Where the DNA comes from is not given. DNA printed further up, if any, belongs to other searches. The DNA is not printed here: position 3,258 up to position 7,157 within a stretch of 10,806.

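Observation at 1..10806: Tightly coupled, all-minus-strand module of at least 4 large structural genes lacking signal peptides: likely a phage/prophage fibre and host-range module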

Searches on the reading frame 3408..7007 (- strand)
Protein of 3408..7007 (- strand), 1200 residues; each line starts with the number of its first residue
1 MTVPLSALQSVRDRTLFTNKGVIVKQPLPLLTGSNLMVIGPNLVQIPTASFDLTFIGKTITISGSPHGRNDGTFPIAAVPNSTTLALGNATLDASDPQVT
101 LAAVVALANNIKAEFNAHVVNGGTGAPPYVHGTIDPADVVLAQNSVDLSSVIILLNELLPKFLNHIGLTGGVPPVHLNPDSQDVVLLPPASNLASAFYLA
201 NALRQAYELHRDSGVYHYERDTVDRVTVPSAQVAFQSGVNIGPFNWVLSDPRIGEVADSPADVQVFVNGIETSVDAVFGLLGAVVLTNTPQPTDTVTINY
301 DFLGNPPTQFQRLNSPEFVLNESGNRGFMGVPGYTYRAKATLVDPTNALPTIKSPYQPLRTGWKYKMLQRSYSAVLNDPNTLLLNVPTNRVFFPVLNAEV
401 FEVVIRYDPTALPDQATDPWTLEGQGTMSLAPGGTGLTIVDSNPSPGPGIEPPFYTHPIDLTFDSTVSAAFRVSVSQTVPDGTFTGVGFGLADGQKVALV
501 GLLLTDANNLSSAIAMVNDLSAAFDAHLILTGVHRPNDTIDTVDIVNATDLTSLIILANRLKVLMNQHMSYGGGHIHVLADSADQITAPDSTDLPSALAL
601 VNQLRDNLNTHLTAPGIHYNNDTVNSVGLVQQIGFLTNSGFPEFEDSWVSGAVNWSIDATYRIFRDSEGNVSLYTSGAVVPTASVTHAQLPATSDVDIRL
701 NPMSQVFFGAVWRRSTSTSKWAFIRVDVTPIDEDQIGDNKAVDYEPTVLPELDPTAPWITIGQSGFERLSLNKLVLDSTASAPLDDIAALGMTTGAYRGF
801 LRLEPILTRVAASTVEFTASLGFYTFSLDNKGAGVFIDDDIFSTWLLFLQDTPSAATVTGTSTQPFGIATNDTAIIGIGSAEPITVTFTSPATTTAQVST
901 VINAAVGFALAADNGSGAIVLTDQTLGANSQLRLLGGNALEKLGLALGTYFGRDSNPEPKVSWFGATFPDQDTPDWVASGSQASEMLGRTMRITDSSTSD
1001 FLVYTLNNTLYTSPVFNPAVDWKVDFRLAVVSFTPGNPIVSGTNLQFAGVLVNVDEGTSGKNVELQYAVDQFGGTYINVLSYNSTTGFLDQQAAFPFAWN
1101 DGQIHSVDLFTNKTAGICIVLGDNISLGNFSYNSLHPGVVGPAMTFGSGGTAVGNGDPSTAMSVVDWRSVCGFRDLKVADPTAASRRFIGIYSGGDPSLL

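Call 72: predict_structure(alignment_id=A3)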
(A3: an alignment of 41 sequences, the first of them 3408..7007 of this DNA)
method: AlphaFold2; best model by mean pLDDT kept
length: 1200 residues; sequences in the alignment: 41
mean_pLDDT: 79.4   pTM: 0.39
mean pLDDT of the five models: 79.4, 77.9, 76.6, 76.0, 75.8
residues with pLDDT >= 90: 558; 70-90: 341; 50-70: 125; < 50: 176
segments of 3 or more residues with pLDDT < 50: 1-9, 301-396, 739-742, 762-765, 778-782, 786-797, 804-811, 827-831, 953-957, 1181-1191, 1193-1200
pLDDT, mean of each block of 10 residues (from residue 1): 35 66 72 90 88 88 86 90 89 87 95 95 71 90 93 97 92 86 93 95 96 91 92 84 90 69 81 77 77 74 38 35 35 33 38 39 32 36 34 51 90 90 92 84 80 92 91 94 94 92 95 96 93 85 90 96 94 84 92 96 96 92 92 94 93 93 94 91 95 80 84 91 94 65 64 64 57 59 48 48 47 50 49 57 57 69 87 86 88 92 90 87 74 84 77 55 84 87 89 94 91 84 90 94 94 92 96 94 93 94 88 88 86 91 92 92 94 67 46 45
secondary structure, 60 per line:
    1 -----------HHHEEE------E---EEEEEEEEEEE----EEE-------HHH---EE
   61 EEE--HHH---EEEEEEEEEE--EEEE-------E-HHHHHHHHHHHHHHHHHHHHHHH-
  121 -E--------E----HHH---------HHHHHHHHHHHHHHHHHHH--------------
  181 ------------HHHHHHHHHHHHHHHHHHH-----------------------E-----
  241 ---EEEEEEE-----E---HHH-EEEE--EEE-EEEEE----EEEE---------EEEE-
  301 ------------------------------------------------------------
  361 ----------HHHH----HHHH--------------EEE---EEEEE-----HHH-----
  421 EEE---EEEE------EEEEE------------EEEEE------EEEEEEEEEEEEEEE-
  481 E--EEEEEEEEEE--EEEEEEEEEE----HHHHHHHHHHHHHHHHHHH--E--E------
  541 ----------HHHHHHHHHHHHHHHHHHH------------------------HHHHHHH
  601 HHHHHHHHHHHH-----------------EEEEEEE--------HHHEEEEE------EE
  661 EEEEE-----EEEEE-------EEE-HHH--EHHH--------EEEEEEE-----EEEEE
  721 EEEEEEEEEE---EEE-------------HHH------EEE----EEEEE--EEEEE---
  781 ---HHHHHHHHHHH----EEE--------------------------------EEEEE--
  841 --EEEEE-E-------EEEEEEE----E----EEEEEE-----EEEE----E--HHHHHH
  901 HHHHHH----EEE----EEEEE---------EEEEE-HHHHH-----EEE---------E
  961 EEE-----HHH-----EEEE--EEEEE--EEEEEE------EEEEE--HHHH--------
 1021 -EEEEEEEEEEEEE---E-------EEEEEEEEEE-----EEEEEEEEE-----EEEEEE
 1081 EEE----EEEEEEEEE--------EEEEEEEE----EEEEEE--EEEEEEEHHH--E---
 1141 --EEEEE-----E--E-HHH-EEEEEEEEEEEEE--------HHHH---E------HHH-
elements in order (helices of 4 or more, strands of 3 or more residues): E15-17 E28-38 E43-45 E59-63 E72-81 E84-87 H97-119 H148-166 H193-211 E244-250 E264-267 E270-272 E274-278 E283-286 E296-299 H371-374 H379-382 E397-399 E403-407 E421-423 E427-430 E437-441 E454-458 E465-479 E484-493 E496-505 H510-528 H551-569 H594-612 E630-636 E648-652 E659-665 E671-675 E683-685 E704-710 E716-730 E734-736 E759-761 E766-770 E773-777 H784-794 E799-801 E834-838 E843-847 E857-863 E873-878 E884-887 H895-906 E911-913 E918-922 E932-936 H938-942 E948-950 E960-963 E977-980 E983-987 E990-995 E1002-1006 H1009-1012 E1022-1034 E1046-1055 E1061-1069 E1075-1083 E1088-1096 E1105-1112 E1117-1122 E1125-1131 E1143-1147 E1162-1174 H1183-1186
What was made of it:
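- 765..7007 (-): 2080-aa giant virion protein: ConA/LamG-like lectin jelly rolls separated by three arrays of the 42-aa His/His/Asp repeat. AF2 model of aa 1-1200, pLDDT 79.4 (call 72).
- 6312..6710 (-): His/His/Asp repeat array 1 of the 2080-aa protein (aa 100-232, 3 copies). Predicted helices 97-119, 148-166 and 193-211 (call 72).
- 5109..5483 (-): His/His/Asp repeat array 2 (aa 509-633, 3 copies). Predicted helices 510-528, 551-569 and 594-612 (call 72).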

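Call 74: fold_search(model_id=the predicted structure, library=pdb)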
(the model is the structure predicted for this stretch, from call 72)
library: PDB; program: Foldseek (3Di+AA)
matches with E <= 10: 1456; with E <= 0.001: 428
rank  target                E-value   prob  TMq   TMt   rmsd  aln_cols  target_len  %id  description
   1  6eks                  1.5e-10  1.00  0.12  0.19  25.8       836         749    8  Vibrio cholerae neuraminidase complexed with oseltamivir carboxylate (released 2017-11-29)
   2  6eku                  2.2e-10  1.00  0.12  0.19  26.9       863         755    8  Vibrio cholerae neuraminidase complexed with zanamivir (released 2017-11-29)
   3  1kit                  2.3e-10  1.00  0.12  0.19  25.8       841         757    7  VIBRIO CHOLERAE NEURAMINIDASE (released 1997-06-05)
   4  1w0o                  3.3e-09  1.00  0.12  0.18  25.8       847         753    8  Vibrio cholerae sialidase (released 2004-07-08)
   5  2w68_B                1.4e-07  1.00  0.12  0.64   6.9       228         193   12  ENHANCING THE RECEPTOR AFFINITY OF THE SIALIC ACID-BINDING DOMAIN OF VIBRIO CHOLERAE SIALIDASE THROUGH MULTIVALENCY (released 2008-12-30)
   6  1oq1_A                6.9e-07  1.00  0.12  0.57   5.2       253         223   11  Crystal Structure of Protein of Unknown Function with Galectin-like Fold from Bacillus subtilis (released 2003-09-23)
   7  2w68_C                1.3e-06  1.00  0.12  0.58   7.4       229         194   11  ENHANCING THE RECEPTOR AFFINITY OF THE SIALIC ACID-BINDING DOMAIN OF VIBRIO CHOLERAE SIALIDASE THROUGH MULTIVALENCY (released 2008-12-30)
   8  1oq1_C                2.1e-06  1.00  0.12  0.58   5.2       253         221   11  Crystal Structure of Protein of Unknown Function with Galectin-like Fold from Bacillus subtilis (released 2003-09-23)
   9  2w68_A                2.1e-06  1.00  0.12  0.61   6.9       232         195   12  ENHANCING THE RECEPTOR AFFINITY OF THE SIALIC ACID-BINDING DOMAIN OF VIBRIO CHOLERAE SIALIDASE THROUGH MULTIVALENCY (released 2008-12-30)
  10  3n7m                  2.4e-06  1.00  0.12  0.30  11.2       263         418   12  Crystal structure of W1252A mutant of HCR D/C VPI 5995 (released 2010-09-08)
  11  2a6w_B                2.5e-06  1.00  0.13  0.60   6.3       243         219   10  Crystal structure of Emp46p carbohydrate recognition domain (CRD), metal-free form (released 2006-01-31)
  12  2a6z                  2.5e-06  1.00  0.13  0.59   6.6       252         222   10  Crystal structure of Emp47p carbohydrate recognition domain (CRD), monoclinic crystal form 1 (released 2006-01-31)
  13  2a71_A                2.8e-06  1.00  0.13  0.61   6.3       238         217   11  Crystal structure of Emp47p carbohydrate recognition domain (CRD), orthorhombic crystal form (released 2006-01-31)
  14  4m3c_A                2.8e-06  1.00  0.12  0.45   7.3       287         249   14  Structure of a binary complex between homologous tetrameric legume lectins from Butea monosperma and Spatholobus parvi (released 2013-09-18)
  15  6kzk_A                3.3e-06  1.00  0.13  0.54   6.4       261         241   12  Structure of alginate lyase Aly36B mutant K143A/M171A in complex with alginate trisaccharide (released 2020-09-23)
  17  1oq1_B                3.6e-06  1.00  0.12  0.58   5.2       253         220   11  Crystal Structure of Protein of Unknown Function with Galectin-like Fold from Bacillus subtilis (released 2003-09-23)
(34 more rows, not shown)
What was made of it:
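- On Concanavalin A-like lectin/glucanase (LamG-like) fold: The fold criterion is met: Foldseek probability 1.0 and TM(target) 0.55-0.64 to 2w68, 1oq1 and 2a6w (call 74).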

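Call 77: fold_search(model_id=the predicted structure, library=viral)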
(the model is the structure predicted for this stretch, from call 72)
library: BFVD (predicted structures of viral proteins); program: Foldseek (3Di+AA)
matches with E <= 10: 1111; with E <= 0.001: 296
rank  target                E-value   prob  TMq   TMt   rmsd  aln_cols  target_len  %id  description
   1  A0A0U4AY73            8.5e-11  1.00  0.12  0.17  35.4      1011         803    9  (no name in the UniProt tables at hand)
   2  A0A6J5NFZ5            1.6e-10  1.00  0.13  0.16  32.2       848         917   10  Concanavalin A-like lectin/glucanases superfamily (Fragment) [uncultured Caudovirales phage]
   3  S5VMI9                4.7e-10  1.00  0.14  0.14  34.3       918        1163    9  Putative adhesin [Pseudomonas phage PaBG]
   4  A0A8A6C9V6            4.7e-10  1.00  0.14  0.23  30.0       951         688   11  (no name in the UniProt tables at hand)
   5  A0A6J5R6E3            1.7e-09  1.00  0.15  0.19  23.7       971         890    9  LamG domain containing protein (Fragment) [uncultured Caudovirales phage]
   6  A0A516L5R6            4.8e-09  1.00  0.12  0.11  32.6      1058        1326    9  (no name in the UniProt tables at hand)
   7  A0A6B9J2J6            7.7e-09  1.00  0.12  0.26  28.0       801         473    8  (no name in the UniProt tables at hand)
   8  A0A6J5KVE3            1.6e-08  1.00  0.13  0.13  12.8       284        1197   15  Major tropism determinant N-terminal domain-containing protein [uncultured Caudovirales phage]
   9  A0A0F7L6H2            2.2e-08  1.00  0.14  0.15   6.7       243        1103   16  Uncharacterized protein [uncultured marine virus]
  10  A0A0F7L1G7            2.5e-08  1.00  0.13  0.23  30.4       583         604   11  Uncharacterized protein [uncultured marine virus]
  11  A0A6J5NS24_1          3.1e-08  1.00  0.12  0.16  29.8       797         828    8  Concanavalin A-like lectin/glucanases superfamily (Fragment) [uncultured Caudovirales phage]
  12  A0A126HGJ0            3.3e-08  1.00  0.12  0.13  32.4       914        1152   11  LamG-like jellyroll fold domain-containing protein [Vibrio phage phi-Grn1]
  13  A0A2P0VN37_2          3.7e-08  1.00  0.14  0.20  32.8       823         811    9  Concanavalin A-like lectin/glucanase domain-containing protein [Tetraselmis virus 1]
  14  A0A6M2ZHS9            5.0e-08  1.00  0.14  0.18  39.5      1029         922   11  Concanavalin A-like lectin/glucanase [Synechococcus phage S-SCSM1]
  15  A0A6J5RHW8            5.5e-08  1.00  0.10  0.09  20.4       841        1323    9  Uncharacterized protein [uncultured Caudovirales phage]
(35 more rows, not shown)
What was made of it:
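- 765..7007 (-): Foldseek matches to V. cholerae sialidase lectin wings, legume lectins and the BoNT Hc domain (call 74), and to phage ConA/LamG adhesins and minor tail proteins (call 77).
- Closest known: Multi-ConA/LamG-domain phage adhesins and minor tail proteins. Same: They share the predicted jelly-roll lectin fold, present in several copies per chain (calls 74, 77).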
